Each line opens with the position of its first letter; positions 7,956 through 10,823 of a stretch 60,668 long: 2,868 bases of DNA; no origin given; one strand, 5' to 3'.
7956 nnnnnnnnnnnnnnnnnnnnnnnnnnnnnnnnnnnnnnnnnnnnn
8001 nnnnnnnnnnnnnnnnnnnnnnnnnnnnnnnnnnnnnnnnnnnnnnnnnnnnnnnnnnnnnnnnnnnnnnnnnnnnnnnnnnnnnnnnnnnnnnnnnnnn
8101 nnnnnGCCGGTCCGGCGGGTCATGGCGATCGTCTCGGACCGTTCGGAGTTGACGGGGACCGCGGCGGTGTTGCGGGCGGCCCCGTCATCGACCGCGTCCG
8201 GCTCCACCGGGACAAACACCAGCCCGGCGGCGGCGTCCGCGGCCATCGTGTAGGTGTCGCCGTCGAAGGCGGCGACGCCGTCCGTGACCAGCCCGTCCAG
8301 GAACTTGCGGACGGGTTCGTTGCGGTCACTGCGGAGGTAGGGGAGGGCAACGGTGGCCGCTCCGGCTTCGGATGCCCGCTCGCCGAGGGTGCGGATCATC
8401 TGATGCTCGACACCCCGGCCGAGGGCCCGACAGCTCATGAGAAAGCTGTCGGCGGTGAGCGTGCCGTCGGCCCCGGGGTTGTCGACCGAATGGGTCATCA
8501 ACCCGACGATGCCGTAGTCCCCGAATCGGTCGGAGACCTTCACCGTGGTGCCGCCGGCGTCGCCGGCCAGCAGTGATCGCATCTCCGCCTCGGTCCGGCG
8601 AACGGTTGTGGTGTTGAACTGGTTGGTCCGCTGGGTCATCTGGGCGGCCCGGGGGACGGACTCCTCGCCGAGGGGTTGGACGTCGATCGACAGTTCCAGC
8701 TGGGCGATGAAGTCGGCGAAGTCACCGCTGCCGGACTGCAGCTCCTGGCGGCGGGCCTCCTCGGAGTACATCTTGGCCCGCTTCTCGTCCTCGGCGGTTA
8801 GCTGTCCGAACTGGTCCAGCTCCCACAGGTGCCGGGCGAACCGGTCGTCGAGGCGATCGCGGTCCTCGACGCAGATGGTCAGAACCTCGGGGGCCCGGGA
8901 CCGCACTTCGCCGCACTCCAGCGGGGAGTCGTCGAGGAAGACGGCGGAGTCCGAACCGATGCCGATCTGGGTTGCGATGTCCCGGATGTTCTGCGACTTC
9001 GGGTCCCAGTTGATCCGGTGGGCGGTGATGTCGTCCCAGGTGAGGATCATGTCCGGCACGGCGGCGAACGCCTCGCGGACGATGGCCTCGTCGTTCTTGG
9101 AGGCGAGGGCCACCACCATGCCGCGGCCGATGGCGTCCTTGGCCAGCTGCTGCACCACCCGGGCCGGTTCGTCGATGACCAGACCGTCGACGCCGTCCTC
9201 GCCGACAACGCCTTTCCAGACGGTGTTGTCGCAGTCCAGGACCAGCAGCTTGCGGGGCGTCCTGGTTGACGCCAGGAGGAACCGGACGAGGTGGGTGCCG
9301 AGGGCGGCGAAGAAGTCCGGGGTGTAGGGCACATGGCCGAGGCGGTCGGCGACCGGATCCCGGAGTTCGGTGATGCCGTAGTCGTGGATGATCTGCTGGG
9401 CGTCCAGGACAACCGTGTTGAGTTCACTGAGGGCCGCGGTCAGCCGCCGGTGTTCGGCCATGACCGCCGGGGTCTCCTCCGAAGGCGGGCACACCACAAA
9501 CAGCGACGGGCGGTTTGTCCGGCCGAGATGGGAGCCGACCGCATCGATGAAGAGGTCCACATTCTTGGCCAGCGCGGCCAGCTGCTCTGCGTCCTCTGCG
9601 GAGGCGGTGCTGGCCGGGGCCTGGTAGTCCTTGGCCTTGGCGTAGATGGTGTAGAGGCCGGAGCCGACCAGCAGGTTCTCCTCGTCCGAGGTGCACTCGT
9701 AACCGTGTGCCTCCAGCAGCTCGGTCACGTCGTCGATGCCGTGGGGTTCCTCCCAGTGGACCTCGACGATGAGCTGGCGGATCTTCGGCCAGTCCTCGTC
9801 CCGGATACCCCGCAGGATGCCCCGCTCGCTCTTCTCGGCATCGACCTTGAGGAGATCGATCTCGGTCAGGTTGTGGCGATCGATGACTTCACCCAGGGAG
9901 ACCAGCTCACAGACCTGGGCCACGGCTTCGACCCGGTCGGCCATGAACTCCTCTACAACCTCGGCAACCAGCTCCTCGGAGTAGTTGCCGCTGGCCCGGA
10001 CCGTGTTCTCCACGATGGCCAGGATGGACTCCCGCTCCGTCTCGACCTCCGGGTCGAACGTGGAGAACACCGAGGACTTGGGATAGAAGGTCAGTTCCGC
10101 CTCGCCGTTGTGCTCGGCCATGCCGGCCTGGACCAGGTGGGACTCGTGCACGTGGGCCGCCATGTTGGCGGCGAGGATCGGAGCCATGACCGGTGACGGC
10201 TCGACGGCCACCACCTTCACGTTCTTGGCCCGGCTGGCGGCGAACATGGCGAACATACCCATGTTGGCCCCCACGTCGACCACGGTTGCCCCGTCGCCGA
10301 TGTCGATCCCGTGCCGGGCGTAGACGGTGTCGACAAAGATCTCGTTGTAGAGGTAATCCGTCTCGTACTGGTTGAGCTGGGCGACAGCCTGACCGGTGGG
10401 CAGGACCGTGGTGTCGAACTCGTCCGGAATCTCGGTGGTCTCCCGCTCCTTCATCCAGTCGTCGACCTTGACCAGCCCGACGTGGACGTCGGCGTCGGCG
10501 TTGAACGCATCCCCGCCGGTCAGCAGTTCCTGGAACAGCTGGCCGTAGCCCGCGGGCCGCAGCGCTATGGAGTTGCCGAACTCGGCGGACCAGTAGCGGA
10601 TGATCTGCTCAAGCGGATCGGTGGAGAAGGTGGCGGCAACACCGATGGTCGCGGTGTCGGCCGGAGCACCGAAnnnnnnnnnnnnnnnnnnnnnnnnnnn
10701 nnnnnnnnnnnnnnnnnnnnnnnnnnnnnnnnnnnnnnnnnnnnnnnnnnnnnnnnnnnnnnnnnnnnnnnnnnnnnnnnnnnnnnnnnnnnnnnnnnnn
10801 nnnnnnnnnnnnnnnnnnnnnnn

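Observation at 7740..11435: Unusual loader architecture: DH-like domain plus an FkbM methyltransferase apparently inserted inside the FkbH N-terminal domain, then HAD core and carrier protein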

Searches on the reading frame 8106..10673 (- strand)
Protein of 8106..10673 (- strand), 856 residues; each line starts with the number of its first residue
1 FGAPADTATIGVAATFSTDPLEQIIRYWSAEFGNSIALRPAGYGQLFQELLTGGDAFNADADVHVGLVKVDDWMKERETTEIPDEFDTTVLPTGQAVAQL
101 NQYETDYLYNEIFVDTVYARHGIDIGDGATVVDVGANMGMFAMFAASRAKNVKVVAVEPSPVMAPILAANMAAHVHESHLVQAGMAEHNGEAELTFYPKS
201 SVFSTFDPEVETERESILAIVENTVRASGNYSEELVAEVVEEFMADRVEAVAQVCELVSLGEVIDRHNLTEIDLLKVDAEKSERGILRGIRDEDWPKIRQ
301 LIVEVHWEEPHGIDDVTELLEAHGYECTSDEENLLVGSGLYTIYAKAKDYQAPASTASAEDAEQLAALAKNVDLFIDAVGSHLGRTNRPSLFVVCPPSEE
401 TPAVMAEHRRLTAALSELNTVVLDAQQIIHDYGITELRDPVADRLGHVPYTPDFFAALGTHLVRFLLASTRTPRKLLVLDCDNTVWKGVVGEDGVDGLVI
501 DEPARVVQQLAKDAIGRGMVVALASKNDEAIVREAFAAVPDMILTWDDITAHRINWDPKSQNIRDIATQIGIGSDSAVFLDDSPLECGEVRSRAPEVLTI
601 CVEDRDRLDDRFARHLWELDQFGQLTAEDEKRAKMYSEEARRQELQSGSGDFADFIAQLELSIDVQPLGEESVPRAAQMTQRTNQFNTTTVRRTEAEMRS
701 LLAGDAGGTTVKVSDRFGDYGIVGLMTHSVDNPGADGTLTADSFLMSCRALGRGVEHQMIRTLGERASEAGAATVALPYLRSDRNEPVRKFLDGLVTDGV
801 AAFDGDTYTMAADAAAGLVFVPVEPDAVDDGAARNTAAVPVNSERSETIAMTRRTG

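Call 27: find_homologous_proteins(query=A2, max_evalue=1e-20)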
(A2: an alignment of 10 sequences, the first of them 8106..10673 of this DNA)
Query A2 (10 sequences) (856 aa, profile of the alignment): 106 proteins with E <= 1e-20 among 8000 candidates.
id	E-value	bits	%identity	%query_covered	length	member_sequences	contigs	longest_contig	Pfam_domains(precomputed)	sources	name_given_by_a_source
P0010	0.0e+0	1316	37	98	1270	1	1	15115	PF21089.4,PF00550.32,PF14765.13,PF05050.20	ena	-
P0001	0.0e+0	1292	100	100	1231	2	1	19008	PF00550.32,PF14765.13,PF05050.20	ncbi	ncbi:MAG: FkbM family methyltransferase [Actinomycetota bacterium]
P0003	0.0e+0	1290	82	100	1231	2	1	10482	PF00550.32,PF14765.13,PF05050.20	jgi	jgi:FkbH-like protein/FkbM family methyltransferase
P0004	0.0e+0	1267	81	100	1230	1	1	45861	PF00550.32,PF14765.13,PF05050.20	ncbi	-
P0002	0.0e+0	1266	91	100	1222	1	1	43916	PF00550.32,PF14765.13,PF05050.20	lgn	-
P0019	0.0e+0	1224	37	99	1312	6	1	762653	PF21089.4,PF00550.32,PF14765.13,PF05050.20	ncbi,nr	ncbi:MAG: FkbM family methyltransferase [Symploca sp. SIO2B6]|nr:FkbM family methyltransferase [Symp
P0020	0.0e+0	1219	40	95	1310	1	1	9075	PF21089.4,PF00550.32,PF14765.13,PF05050.20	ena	-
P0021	0.0e+0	1213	40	96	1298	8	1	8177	PF21089.4,PF00550.32,PF14765.13,PF05050.20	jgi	jgi:FkbH-like protein/FkbM family methyltransferase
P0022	0.0e+0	1204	37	98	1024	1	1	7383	PF00550.32,PF05050.20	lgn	-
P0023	0.0e+0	1200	39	96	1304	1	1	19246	PF21089.4,PF00550.32,PF14765.13,PF05050.20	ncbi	-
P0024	0.0e+0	1191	37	99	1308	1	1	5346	PF21089.4,PF00550.32,PF14765.13,PF05050.20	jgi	jgi:FkbH-like protein/FkbM family methyltransferase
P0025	0.0e+0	1185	38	95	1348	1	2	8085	PF21089.4,PF00550.32,PF14765.13,PF05050.20,PF23297.2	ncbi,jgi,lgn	jgi:FkbH-like protein/FkbM family methyltransferase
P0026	0.0e+0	1183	39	95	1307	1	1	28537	PF21089.4,PF00550.32,PF14765.13,PF05050.20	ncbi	-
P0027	0.0e+0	1178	38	99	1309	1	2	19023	PF21089.4,PF00550.32,PF14765.13,PF05050.20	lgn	-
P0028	0.0e+0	1177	39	97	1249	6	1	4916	PF00550.32,PF14765.13,PF05050.20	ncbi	-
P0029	0.0e+0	1171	38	97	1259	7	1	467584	PF21089.4,PF00550.32,PF14765.13,PF05050.20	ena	-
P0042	0.0e+0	1135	39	96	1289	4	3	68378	PF21089.4,PF00550.32,PF14765.13,PF05050.20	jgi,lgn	jgi:FkbH-like protein/FkbM family methyltransferase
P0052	0.0e+0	1124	38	92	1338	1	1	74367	PF21089.4,PF00550.32,PF14765.13,PF05050.20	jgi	jgi:FkbH-like protein/FkbM family methyltransferase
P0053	0.0e+0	1121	39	95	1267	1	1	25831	PF00550.32,PF14765.13,PF05050.20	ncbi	ncbi:MAG: FkbM family methyltransferase [Cyclobacteriaceae bacterium]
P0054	0.0e+0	1117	38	96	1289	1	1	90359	PF21089.4,PF00550.32,PF14765.13,PF05050.20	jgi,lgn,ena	-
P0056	0.0e+0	1109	37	95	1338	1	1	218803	PF21089.4,PF00550.32,PF14765.13,PF05050.20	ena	-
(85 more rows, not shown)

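Call 28: search_protein_representatives(protein=window:8106-10673:-)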
Query: 856 residues. Proteins with E-value up to 0.001 (for the whole library): 20969; up to 1e-10: 13079; up to 1e-30: 6784. The best 150 are listed.
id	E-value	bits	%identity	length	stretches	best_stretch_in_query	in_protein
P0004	0.0e+00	1535.0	82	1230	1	1-856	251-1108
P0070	2.4e-201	687.3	45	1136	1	7-839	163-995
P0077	2.0e-198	677.7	42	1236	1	3-839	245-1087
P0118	1.1e-191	655.3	43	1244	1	10-841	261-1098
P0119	1.2e-191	655.3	42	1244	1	11-826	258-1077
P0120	2.0e-191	654.5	41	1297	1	4-850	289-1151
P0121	1.5e-186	638.4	41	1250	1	7-799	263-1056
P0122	2.5e-185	634.4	41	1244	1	9-817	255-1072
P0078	5.2e-184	630.0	42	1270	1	8-795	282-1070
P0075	4.0e-183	627.1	43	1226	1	12-818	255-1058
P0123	8.0e-183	626.1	40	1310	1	8-832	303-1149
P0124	3.3e-182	624.1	39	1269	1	9-849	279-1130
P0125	2.2e-180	618.0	39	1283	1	8-825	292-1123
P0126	2.4e-179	614.6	43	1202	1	11-793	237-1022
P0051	3.3e-179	614.1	41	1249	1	6-824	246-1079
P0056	7.1e-170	583.3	39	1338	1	9-795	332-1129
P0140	8.5e-170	583.0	37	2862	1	6-796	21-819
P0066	6.8e-165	566.8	40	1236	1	10-832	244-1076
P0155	1.1e-160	552.9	38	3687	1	8-830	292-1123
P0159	2.1e-158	545.3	38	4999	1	5-834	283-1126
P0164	1.2e-155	536.2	37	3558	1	5-834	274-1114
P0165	6.2e-155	533.8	38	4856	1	11-795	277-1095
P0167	8.8e-154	530.0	37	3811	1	11-825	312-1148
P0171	1.5e-152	525.9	37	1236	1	11-824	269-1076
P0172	3.3e-152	524.8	38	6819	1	12-796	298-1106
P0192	5.7e-142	491.0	39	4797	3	408-796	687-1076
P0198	1.1e-138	480.1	38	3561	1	9-828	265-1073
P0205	1.9e-132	459.4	34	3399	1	8-807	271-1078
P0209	3.7e-128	445.3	35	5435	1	9-822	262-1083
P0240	3.0e-109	382.8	41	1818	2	370-842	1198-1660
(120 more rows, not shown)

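Call 36: find_encoding_contigs(protein=P0019, flank=10000, max_places=2)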
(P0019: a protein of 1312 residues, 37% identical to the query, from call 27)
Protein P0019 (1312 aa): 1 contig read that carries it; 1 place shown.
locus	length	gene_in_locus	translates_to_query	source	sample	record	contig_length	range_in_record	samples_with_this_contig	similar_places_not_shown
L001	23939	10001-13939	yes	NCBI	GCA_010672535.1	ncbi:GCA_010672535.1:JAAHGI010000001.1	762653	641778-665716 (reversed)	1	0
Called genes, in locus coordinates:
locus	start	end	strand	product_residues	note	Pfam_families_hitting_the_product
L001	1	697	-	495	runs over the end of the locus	PF13482:RNase_H_2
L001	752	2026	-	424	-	PF00370:FGGY_N, PF02782:FGGY_C (weak)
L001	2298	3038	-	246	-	PF00702:Hydrolase, PF13419:HAD_2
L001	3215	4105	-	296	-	PF01209:Ubie_methyltran, PF05175:MTS, PF13489:Methyltransf_23, PF00891:Methyltransf_2 (weak), PF13847:Methyltransf_31, PF08241:Methyltransf_11, PF08242:Methyltransf_12, PF13649:Methyltransf_25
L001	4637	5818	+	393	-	PF01139:RtcB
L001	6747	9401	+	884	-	PF00989:PAS, PF13188:PAS_8 (faint), PF13426:PAS_9, PF08447:PAS_3 (weak), PF08448:PAS_4, PF13426:PAS_9 (weak), PF00990:GGDEF, PF00563:EAL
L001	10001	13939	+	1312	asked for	PF21089:PKS_DH_N, PF14765:PS-DH, PF05050:Methyltransf_21, PF00550:PP-binding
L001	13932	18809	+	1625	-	PF00109:ketoacyl-synt, PF02801:Ketoacyl-synt_C, PF16197:KAsynt_C_assoc, PF22336:RhiE-like_linker, PF22621:CurL-like_PKS_C, PF00698:Acyl_transf_1, PF21394:Beta-ketacyl_N, PF22953:SpnB_Rossmann, +6 more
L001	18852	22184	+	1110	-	PF00668:Condensation, PF00501:AMP-binding, PF13193:AMP-binding_C, PF00550:PP-binding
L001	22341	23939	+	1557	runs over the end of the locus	PF00109:ketoacyl-synt, PF02801:Ketoacyl-synt_C, PF16197:KAsynt_C_assoc, PF22336:RhiE-like_linker, PF22621:CurL-like_PKS_C, PF00698:Acyl_transf_1, PF21394:Beta-ketacyl_N, PF08659:KR, +3 more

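Call 49: list_cluster_members(proteins=[P0155, P0159, P0164, P0165, P0167, P0172, P0198, P0205, P0209, P0140])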
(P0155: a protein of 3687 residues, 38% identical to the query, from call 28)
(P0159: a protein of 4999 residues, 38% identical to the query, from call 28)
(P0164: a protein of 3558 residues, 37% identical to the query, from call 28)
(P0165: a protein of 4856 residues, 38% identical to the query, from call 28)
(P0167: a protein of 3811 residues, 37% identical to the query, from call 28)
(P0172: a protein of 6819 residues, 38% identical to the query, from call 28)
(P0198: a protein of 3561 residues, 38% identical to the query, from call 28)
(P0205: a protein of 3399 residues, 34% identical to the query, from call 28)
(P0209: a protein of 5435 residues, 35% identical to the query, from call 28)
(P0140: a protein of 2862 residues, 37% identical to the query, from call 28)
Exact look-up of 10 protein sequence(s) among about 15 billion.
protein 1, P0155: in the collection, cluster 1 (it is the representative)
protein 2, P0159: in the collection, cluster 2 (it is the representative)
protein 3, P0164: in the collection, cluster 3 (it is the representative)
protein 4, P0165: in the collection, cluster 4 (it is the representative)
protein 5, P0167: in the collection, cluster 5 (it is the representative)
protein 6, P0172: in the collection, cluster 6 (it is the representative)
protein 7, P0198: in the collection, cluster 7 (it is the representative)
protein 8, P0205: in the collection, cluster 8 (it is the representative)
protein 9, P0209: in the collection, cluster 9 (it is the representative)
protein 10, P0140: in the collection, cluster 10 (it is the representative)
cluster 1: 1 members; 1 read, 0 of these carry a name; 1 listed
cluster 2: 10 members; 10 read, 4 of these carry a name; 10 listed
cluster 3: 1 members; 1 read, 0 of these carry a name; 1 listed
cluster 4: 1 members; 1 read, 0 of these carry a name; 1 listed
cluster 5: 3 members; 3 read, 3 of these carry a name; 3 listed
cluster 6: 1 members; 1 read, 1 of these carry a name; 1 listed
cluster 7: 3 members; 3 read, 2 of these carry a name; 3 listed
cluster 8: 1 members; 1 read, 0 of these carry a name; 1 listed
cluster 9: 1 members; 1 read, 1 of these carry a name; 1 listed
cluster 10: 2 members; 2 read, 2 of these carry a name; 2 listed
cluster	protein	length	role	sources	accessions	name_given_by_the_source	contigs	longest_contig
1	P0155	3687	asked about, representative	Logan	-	-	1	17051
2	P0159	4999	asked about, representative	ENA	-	-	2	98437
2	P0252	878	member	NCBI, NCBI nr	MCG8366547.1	MAG: FkbM family methyltransferase, partial [Pseudanabaenales cyanobacterium] | FkbM family methyltransferase [Pseudanabaenales cyanobacterium]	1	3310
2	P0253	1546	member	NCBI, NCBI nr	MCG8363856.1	MAG: polyketide synthase, partial [Pseudanabaenales cyanobacterium] | polyketide synthase [Pseudanabaenales cyanobacterium]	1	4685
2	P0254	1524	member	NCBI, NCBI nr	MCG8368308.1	MAG: SDR family NAD(P)-dependent oxidoreductase, partial [Pseudanabaenales cyanobacterium] | SDR family NAD(P)-dependent oxidoreductase [Pseudanabaenales cyanobacterium]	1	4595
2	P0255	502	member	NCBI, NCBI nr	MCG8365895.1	MAG: SDR family NAD(P)-dependent oxidoreductase, partial [Pseudanabaenales cyanobacterium] | SDR family NAD(P)-dependent oxidoreductase [Pseudanabaenales cyanobacterium]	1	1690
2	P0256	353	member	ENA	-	-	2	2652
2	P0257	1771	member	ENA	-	-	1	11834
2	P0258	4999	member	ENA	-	-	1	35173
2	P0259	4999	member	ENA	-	-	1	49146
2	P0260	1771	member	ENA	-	-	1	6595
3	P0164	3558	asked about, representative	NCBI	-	-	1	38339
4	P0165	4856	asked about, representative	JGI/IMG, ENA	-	-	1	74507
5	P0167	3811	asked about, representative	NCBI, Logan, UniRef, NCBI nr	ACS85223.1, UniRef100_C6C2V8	FkbH like protein [Musicola paradisiaca Ech703] | FkbH like protein n=2 Tax=Musicola paradisiaca TaxID=69223 RepID=C6C2V8_MUSP7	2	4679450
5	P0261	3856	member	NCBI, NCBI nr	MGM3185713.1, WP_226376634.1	FkbM family methyltransferase [Musicola paradisiaca]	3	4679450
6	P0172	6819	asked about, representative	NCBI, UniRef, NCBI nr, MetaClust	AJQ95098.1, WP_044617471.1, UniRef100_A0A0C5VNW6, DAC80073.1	SDR family NAD(P)-dependent oxidoreductase [Gynuella sunshinyii] | PKS n=1 Tax=Gynuella sunshinyii YC6258 TaxID=1445510 RepID=A0A0C5VNW6_9GAMM | status=active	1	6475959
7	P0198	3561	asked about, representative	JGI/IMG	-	FkbH-like protein/FkbM family methyltransferase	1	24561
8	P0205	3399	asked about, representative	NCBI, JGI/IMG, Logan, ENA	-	-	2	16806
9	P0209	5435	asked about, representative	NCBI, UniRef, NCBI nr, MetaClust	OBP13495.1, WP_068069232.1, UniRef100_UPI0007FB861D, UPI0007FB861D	hypothetical protein A5320_18280 [Rheinheimera sp. SA_1] | non-ribosomal peptide synthetase n=1 Tax=Rheinheimera sp. SA_1 TaxID=1827365 ... | non-ribosomal peptide synthetase [Rheinheimera sp. SA_1]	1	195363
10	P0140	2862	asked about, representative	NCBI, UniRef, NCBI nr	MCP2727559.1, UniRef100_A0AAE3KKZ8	amino acid adenylation domain-containing protein [Symplocastrum sp. BBK-W-15] | Amino acid adenylation domain-containing protein n=2 Tax=Limnofasciculus TaxID=3064905 ... | amino acid adenylation domain-containing protein [Limnofasciculus baicalensis BBK-W-15]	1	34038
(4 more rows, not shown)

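Call 53: predict_structure(alignment_id=A3)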
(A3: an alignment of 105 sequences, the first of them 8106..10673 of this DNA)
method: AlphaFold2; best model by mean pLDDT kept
length: 856 residues; sequences in the alignment: 105
mean_pLDDT: 92.4   pTM: 0.76
mean pLDDT of the five models: 92.4, 91.5, 91.5, 90.9, 90.7
residues with pLDDT >= 90: 653; 70-90: 174; 50-70: 26; < 50: 3
segments of 3 or more residues with pLDDT < 50: 1-3
pLDDT, mean of each block of 10 residues (from residue 1): 70 98 97 94 96 94 97 77 93 88 91 91 95 95 93 97 97 96 98 95 90 87 84 90 87 97 98 97 96 98 90 94 97 82 96 74 88 97 94 94 92 93 96 94 91 98 96 94 98 98 98 94 98 97 96 98 95 94 98 97 96 96 80 84 87 90 95 91 84 92 94 91 95 91 86 90 97 97 90 96 98 97 76 67 95 92
secondary structure, 60 per line:
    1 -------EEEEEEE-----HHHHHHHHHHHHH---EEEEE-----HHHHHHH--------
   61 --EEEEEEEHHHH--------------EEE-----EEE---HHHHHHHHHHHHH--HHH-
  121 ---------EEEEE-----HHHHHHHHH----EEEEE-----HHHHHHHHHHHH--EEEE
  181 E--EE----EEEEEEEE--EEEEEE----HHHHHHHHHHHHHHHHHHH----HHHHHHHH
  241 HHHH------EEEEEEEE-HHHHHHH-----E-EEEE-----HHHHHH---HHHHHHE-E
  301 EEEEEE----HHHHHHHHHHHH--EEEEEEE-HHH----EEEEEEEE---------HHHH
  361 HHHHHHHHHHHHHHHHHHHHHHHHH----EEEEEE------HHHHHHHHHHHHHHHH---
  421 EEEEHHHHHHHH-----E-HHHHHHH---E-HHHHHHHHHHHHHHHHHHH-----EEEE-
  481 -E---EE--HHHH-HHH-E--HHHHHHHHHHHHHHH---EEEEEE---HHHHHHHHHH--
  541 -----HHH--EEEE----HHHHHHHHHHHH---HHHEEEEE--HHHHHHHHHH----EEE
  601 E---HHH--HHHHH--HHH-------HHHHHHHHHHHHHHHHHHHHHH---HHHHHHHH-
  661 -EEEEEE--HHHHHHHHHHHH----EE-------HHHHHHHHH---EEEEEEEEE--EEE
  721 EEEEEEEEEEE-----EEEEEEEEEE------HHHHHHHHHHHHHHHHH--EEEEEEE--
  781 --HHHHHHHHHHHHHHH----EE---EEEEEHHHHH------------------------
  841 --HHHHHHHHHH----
elements in order (helices of 4 or more, strands of 3 or more residues): E8-14 H20-32 E36-40 H46-52 E63-69 H70-73 E88-90 E96-98 H102-114 E130-134 H140-148 E153-157 H163-174 E177-181 E190-197 E200-205 H210-228 H233-244 E251-258 H260-266 E274-277 H283-288 H292-297 E300-306 H311-322 E325-331 E340-347 H357-385 E390-395 H402-417 E421-424 H425-432 H440-446 H452-470 E476-479 H490-493 H502-516 E520-525 H529-538 E551-554 H559-570 E577-581 H584-593 E598-601 H610-614 H627-648 H652-659 E662-667 H670-681 H695-703 E707-715 E718-731 E737-746 H753-769 E772-778 H783-797 E807-811 H812-816 H843-852

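Call 57: fold_search(model_id=the predicted structure, library=pdb)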
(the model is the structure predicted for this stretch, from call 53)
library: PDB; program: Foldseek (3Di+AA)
matches with E <= 10: 1803; with E <= 0.001: 108
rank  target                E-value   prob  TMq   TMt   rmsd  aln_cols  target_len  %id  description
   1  3slr                  5.6e-14  1.00  0.26  0.56   3.8       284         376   26  Crystal structure of N-terminal part of the protein BF1531 from Bacteroides fragilis containing phosphatase domain compl (released 2011-07-20)
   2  4zm6_A                3.7e-06  1.00  0.14  0.14  21.7       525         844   10  A unique GCN5-related glucosamine N-acetyltransferase region exist in the fungal multi-domain GH3 beta-N-acetylglucosa (released 2015-12-09)
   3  4avb_A                2.5e-05  1.00  0.14  0.33  16.9       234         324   16  Crystal structure of protein lysine acetyltransferase Rv0998 in complex with acetyl CoA and cAMP (released 2012-07-11)
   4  3e05_D                7.3e-05  1.00  0.17  0.63   7.3       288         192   14  CRYSTAL STRUCTURE OF Precorrin-6y C5,15-methyltransferase FROM Geobacter metallireducens GS-15 (released 2008-08-12)
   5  4pv6_D                7.7e-05  1.00  0.13  0.64   5.1       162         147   15  Crystal Structure Analysis of Ard1 from Thermoplasma volcanium (released 2015-01-21)
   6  6ee1_A                7.7e-05  0.51  0.12  0.13  36.5       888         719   10  Crystal structure of Mycobacterium tuberculosis ICL2 in complex with acetyl-CoA (released 2019-08-14)
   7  6edz_B                8.1e-05  0.54  0.11  0.13  36.7       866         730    9  Crystal structure of Mycobacterium tuberculosis ICL2 in complex with acetyl-CoA, form I (released 2019-08-14)
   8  6ee1_B                8.1e-05  0.51  0.12  0.13  36.3       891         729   10  Crystal structure of Mycobacterium tuberculosis ICL2 in complex with acetyl-CoA (released 2019-08-14)
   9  6ee1_D                1.0e-04  0.51  0.12  0.13  36.5       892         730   10  Crystal structure of Mycobacterium tuberculosis ICL2 in complex with acetyl-CoA (released 2019-08-14)
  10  3fb3_A                1.2e-04  1.00  0.13  0.66   4.4       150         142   14  Crystal Structure of Trypanosoma Brucei Acetyltransferase, Tb11.01.2886 (released 2008-11-25)
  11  5hmn_B                1.3e-04  1.00  0.14  0.61  11.2       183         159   19  Crystal structure of an aminoglycoside acetyltransferase HMB0005 from an uncultured soil metagenomic sample, unknown a (released 2016-02-17)
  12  4pv6_A                1.5e-04  1.00  0.14  0.65   4.7       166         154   13  Crystal Structure Analysis of Ard1 from Thermoplasma volcanium (released 2015-01-21)
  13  9evq_A                1.5e-04  1.00  0.13  0.45   7.7       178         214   12  Crystal structure of the kinetoplastid kinetochore protein KKT23 acetyltransferase domain from Trypanosoma brucei (released 2024-08-28)
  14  8gzq_A                1.5e-04  0.57  0.12  0.12  29.4       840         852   11  Cryo-EM structure of the NS5-NS3-SLA complex (released 2023-08-02)
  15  1tiq_B                1.6e-04  1.00  0.14  0.63   4.4       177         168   11  Crystal Structure of an Acetyltransferase (PaiA) in complex with CoA and DTT from Bacillus subtilis, Northeast Structu (released 2004-07-13)
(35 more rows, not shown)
